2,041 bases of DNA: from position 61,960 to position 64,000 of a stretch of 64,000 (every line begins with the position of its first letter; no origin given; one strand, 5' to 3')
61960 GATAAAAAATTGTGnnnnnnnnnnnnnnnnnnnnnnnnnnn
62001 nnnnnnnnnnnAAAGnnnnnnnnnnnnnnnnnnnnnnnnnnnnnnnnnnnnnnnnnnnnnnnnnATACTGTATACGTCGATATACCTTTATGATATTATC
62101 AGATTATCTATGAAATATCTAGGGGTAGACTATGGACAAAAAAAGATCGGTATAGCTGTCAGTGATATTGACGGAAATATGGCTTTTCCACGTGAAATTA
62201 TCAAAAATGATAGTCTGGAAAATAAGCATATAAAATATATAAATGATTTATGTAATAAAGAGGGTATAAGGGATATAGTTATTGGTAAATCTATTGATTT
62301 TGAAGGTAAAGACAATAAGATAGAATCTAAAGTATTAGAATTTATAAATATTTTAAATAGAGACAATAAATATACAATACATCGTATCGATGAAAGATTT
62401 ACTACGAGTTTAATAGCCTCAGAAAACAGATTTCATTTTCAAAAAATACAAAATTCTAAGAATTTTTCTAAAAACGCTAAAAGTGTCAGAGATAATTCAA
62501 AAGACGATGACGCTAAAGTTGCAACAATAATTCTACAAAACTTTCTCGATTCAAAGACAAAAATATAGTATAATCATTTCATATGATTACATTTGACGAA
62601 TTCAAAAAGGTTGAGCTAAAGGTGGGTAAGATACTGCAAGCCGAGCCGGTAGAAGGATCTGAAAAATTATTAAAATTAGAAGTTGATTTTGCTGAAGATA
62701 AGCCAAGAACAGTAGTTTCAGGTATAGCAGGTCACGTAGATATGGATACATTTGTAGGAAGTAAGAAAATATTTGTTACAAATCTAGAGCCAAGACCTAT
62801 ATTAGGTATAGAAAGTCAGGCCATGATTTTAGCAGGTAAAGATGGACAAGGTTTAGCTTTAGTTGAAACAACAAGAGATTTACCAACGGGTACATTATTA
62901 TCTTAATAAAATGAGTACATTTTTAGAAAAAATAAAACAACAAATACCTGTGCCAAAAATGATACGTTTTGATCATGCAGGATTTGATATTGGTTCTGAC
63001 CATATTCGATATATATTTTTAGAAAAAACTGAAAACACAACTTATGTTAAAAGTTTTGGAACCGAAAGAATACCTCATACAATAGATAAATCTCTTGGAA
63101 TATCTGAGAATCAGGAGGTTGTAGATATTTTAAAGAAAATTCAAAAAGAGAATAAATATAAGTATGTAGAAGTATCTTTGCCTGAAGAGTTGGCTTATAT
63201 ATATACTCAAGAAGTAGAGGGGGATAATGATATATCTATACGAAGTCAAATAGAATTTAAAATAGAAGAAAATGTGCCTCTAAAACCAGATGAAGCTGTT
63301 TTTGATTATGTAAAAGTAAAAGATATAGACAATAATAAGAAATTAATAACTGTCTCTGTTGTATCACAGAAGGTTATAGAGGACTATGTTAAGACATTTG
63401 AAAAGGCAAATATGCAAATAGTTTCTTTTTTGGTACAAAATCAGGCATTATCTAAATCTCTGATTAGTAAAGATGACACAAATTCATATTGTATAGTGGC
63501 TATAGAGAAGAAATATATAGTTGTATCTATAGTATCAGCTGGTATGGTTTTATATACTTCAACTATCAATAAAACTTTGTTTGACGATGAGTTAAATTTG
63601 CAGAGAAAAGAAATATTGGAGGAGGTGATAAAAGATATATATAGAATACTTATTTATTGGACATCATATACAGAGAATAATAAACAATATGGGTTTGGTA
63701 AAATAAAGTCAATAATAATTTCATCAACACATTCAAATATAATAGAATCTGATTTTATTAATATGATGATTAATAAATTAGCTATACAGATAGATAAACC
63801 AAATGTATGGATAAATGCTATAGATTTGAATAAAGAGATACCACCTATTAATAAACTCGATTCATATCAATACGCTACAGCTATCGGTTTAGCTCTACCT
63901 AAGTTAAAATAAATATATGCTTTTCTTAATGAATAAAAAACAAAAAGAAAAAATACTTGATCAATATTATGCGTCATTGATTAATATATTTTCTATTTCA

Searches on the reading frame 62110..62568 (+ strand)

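Call 90: search_protein_families(library=pfam, proteins=[window:62110-62568:+], max_evalue=0.001)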
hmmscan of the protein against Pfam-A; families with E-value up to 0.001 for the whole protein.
window:62110-62568:+ (152 aa): 1 family
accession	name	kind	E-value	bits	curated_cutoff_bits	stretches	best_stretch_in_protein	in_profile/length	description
PF03652.20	RuvX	-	1.3e-25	90.7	29.2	1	1-147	1-133/134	Holliday junction resolvase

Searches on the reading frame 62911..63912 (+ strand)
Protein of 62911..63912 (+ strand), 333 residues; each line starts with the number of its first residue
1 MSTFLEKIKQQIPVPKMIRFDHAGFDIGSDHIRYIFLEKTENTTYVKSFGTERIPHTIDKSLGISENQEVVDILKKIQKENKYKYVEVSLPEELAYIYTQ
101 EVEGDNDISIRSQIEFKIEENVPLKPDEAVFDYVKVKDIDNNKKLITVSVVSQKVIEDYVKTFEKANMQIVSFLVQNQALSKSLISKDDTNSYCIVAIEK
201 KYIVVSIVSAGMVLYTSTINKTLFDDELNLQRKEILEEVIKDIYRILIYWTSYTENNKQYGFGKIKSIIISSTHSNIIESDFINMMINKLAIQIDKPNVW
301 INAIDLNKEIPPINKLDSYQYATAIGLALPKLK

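Call 59: find_encoding_contigs(protein=window:62911-63912:+, flank=10000, max_places=3)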
Protein window:62911-63912:+ (333 aa): 2 contigs read that carry it; 2 places shown.
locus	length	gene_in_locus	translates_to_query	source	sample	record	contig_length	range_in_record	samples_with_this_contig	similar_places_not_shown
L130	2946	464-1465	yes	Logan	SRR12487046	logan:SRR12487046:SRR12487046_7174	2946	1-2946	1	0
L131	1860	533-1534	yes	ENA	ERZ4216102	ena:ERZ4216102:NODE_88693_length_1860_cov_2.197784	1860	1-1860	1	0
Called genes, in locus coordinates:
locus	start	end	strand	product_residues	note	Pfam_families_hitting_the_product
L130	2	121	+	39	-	?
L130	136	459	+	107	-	PF01588:tRNA_bind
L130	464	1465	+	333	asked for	PF11104:PilM_2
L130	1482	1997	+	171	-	-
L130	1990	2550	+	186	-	-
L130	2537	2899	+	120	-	-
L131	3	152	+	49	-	?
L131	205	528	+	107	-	PF01588:tRNA_bind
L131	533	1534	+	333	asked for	PF11104:PilM_2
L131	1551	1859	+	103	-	?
